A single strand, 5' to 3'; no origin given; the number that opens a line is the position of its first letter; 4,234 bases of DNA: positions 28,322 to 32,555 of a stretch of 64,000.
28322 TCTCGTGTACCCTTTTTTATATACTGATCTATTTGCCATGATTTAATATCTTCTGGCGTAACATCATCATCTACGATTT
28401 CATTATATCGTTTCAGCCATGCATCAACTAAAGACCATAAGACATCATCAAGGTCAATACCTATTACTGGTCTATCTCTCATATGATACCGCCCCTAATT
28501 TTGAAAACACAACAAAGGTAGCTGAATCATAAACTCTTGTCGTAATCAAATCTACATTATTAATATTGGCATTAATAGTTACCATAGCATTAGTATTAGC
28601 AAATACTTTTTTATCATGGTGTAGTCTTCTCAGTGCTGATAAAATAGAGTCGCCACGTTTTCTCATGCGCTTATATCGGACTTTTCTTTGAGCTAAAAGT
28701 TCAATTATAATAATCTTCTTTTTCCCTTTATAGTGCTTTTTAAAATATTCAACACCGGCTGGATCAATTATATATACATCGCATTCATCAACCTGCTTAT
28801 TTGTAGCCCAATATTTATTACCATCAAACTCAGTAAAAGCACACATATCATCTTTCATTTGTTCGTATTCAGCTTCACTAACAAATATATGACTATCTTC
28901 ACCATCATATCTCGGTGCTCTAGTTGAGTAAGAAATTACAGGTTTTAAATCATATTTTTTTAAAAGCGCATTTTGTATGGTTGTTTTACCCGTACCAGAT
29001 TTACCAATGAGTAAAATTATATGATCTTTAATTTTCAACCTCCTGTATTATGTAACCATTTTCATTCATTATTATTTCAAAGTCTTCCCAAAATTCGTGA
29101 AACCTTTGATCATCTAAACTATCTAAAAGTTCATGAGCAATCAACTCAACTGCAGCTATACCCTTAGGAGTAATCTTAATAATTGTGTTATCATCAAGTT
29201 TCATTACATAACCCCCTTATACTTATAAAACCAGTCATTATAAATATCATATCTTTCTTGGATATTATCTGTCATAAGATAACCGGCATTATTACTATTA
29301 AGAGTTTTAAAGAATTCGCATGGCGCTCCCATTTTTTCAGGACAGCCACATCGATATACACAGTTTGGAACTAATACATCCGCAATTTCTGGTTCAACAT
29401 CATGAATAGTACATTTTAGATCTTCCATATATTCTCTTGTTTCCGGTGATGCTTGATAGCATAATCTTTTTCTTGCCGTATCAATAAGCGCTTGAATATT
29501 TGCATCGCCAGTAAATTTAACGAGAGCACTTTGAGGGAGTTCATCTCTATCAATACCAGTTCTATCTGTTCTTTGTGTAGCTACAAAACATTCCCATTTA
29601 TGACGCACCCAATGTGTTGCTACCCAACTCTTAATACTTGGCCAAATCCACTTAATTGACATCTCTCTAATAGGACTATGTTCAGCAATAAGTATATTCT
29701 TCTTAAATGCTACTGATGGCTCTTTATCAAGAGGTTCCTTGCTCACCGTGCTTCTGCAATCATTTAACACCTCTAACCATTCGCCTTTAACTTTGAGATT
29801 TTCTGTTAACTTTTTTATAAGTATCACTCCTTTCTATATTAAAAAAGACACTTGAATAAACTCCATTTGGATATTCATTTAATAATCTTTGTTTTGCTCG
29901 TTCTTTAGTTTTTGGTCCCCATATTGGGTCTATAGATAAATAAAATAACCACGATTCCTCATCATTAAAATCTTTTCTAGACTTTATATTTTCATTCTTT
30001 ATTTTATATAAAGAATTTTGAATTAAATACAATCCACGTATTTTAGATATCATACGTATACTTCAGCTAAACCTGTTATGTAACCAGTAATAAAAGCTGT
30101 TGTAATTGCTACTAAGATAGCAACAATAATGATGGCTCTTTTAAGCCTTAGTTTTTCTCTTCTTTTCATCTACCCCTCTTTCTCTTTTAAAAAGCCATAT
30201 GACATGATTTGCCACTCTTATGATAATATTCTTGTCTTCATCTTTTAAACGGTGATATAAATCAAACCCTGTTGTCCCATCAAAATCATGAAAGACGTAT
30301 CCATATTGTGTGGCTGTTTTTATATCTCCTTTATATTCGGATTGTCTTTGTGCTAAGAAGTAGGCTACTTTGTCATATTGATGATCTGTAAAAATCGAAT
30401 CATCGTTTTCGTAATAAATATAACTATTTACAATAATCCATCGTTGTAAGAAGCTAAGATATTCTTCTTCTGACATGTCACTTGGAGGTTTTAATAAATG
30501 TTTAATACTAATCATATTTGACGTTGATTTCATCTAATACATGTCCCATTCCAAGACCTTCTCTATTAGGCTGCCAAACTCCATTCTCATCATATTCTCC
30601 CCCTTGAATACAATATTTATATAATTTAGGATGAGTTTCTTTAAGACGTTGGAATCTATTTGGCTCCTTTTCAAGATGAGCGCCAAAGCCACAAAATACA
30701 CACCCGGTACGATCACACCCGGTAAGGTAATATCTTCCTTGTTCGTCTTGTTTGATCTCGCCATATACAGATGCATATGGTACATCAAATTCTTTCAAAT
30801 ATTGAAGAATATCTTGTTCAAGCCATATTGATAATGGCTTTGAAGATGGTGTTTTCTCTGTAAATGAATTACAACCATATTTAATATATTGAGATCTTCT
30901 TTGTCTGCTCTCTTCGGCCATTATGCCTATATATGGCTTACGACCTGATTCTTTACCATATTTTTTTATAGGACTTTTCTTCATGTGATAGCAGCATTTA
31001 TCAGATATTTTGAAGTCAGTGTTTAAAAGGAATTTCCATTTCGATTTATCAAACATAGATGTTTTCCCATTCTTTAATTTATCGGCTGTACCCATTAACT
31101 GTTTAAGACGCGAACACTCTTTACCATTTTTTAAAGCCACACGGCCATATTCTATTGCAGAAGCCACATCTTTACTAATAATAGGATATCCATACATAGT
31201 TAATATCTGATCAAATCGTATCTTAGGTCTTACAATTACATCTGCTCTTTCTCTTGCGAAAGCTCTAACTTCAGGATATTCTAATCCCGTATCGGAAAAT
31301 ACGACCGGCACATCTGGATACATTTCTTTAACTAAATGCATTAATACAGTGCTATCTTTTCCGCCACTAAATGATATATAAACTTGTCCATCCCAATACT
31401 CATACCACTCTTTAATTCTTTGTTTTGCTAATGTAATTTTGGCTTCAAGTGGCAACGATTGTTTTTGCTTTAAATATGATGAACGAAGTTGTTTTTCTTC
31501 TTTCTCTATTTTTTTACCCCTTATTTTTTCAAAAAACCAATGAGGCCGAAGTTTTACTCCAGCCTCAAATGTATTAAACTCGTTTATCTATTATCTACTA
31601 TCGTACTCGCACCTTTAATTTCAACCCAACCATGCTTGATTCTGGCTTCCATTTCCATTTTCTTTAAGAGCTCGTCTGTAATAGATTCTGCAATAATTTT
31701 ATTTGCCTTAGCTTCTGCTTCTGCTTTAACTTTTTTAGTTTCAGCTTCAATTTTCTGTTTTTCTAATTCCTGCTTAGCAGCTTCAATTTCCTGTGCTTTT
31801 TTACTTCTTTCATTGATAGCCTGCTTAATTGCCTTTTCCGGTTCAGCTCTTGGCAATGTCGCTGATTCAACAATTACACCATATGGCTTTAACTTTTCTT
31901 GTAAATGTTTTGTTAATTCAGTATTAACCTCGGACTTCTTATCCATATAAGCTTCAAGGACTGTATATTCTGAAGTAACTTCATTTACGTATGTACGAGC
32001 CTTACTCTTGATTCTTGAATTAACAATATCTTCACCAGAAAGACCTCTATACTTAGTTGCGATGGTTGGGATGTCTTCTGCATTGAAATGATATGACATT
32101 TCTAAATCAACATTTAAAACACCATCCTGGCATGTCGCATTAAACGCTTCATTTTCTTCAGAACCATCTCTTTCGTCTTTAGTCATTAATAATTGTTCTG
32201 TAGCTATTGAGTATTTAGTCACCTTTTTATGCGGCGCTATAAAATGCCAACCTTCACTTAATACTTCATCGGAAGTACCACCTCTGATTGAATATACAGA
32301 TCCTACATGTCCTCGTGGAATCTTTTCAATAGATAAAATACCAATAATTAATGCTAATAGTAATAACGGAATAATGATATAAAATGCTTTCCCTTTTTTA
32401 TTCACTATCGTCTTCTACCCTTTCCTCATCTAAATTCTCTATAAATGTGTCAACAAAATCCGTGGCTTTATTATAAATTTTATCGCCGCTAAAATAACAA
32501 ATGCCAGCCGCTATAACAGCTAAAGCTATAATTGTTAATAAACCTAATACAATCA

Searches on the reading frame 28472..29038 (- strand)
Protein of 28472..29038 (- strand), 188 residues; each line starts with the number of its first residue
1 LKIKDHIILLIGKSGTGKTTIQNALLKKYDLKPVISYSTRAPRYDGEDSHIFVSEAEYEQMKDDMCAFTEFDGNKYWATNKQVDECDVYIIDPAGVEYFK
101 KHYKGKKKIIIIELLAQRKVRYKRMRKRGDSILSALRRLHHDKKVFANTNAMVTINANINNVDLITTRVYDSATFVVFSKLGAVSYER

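Call 36: search_protein_families(library=pfam, proteins=[window:28472-29038:-], max_evalue=0.001)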
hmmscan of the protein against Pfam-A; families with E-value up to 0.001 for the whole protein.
window:28472-29038:- (188 aa): 6 families
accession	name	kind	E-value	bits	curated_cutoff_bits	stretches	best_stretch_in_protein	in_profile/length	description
PF13238.12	AAA_18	-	1.2e-08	35.9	29.4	1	8-130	1-113/128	AAA domain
PF00625.27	Guanylate_kin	-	1.4e-07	31.8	25.2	1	7-85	4-88/182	Guanylate kinase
PF20720.3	nSTAND3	-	0.00018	21.7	27.2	0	4-58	16-46/155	Novel STAND NTPase 3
PF03193.22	RsgA_GTPase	-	0.00038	20.8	30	0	2-32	103-133/174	RsgA GTPase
PF13401.12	AAA_22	-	0.0005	20.8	27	1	6-47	6-33/130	AAA domain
PF00005.33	ABC_tran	-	0.00097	20.2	25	0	5-31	11-37/137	ABC transporter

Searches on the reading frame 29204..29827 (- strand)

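Call 36: search_protein_families(library=pfam, proteins=[window:29204-29827:-], max_evalue=0.001)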
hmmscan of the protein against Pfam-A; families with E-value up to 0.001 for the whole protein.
window:29204-29827:- (207 aa): 1 family
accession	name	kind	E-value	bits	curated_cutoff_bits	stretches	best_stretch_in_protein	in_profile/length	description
PF02511.20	Thy1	-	8.6e-05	22.8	24.8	0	97-146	141-190/191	Thymidylate synthase complementing protein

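Call 37: search_protein_families(library=phrogs, proteins=[window:29204-29827:-], max_evalue=0.00001)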
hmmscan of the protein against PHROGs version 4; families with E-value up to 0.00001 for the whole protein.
window:29204-29827:- (207 aa): 0 families

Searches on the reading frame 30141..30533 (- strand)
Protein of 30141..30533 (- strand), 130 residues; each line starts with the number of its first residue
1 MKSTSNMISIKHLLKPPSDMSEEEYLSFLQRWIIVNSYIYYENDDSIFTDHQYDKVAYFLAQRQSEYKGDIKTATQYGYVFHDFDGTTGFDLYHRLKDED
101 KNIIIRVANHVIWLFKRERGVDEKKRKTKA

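Call 36: search_protein_families(library=pfam, proteins=[window:30141-30533:-], max_evalue=0.001)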
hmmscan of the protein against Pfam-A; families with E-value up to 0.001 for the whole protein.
window:30141-30533:- (130 aa): 1 family
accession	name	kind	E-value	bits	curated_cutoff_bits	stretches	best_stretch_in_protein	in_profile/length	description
PF22745.1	Nlig-Ia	-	5.1e-17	62.7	27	1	23-96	3-76/92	DNA ligase-like, N-terminal NAD+-binding domain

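Call 37: search_protein_families(library=phrogs, proteins=[window:30141-30533:-], max_evalue=0.00001)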
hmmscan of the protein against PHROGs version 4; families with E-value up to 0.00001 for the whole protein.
window:30141-30533:- (130 aa): 1 family
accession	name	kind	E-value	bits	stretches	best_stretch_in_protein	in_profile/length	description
phrog_6466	-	DNA, RNA and nucleotide metabolism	3.9e-18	66.7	1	19-117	6-98/104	DNA ligase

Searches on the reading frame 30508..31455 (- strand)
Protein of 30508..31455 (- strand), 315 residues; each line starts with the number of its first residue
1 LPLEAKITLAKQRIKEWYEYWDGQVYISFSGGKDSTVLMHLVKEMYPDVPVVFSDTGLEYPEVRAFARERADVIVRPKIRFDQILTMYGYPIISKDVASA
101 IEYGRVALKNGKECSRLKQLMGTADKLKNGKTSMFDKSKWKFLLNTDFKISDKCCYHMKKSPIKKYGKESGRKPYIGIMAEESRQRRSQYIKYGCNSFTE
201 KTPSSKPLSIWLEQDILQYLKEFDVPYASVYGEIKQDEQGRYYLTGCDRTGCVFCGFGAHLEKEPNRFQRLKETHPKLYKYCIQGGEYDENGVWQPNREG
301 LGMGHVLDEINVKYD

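Call 36: search_protein_families(library=pfam, proteins=[window:30508-31455:-], max_evalue=0.001)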
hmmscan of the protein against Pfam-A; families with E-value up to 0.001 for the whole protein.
window:30508-31455:- (315 aa): 1 family
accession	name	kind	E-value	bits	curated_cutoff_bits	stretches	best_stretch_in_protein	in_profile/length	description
PF01507.26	PAPS_reduct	-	1e-18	68.4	22.5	2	25-72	2-49/175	Phosphoadenosine phosphosulfate reductase domain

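Call 37: search_protein_families(library=phrogs, proteins=[window:30508-31455:-], max_evalue=0.00001)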
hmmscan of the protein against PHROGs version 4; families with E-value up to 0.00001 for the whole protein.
window:30508-31455:- (315 aa): 3 families
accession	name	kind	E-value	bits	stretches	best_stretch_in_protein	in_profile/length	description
phrog_424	-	moron, auxiliary metabolic gene and host takeover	5.2e-55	188.2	1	4-306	142-384/460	phosphoadenosine phosphosulfate reductase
phrog_2302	-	moron, auxiliary metabolic gene and host takeover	4.1e-19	69.8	2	7-73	13-84/381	phosphoadenosine phosphosulfate reductase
phrog_15238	-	unknown function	5.3e-07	30.7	1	27-84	16-76/215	-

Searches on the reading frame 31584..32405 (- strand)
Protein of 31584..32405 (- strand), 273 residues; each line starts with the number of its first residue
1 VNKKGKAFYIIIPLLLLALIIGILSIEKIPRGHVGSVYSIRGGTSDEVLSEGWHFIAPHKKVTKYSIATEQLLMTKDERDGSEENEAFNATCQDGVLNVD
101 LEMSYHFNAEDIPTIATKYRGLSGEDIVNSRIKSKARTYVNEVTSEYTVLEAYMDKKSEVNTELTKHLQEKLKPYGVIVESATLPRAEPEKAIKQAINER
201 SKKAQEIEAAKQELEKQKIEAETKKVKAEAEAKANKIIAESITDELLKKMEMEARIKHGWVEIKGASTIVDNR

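Call 36: search_protein_families(library=pfam, proteins=[window:31584-32405:-], max_evalue=0.001)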
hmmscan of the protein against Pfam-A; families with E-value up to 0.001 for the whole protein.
window:31584-32405:- (273 aa): 1 family
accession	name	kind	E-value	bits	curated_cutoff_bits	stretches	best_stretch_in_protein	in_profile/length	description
PF01145.31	Band_7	-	3.1e-25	89.7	23.6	1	28-218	2-176/176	SPFH domain / Band 7 family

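Call 37: search_protein_families(library=phrogs, proteins=[window:31584-32405:-], max_evalue=0.00001)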
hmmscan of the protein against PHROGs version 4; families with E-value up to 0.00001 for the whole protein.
window:31584-32405:- (273 aa): 1 family
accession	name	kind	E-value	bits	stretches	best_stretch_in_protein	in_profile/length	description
phrog_200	-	other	4.6e-56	191.6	1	2-261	77-339/379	lipoprotein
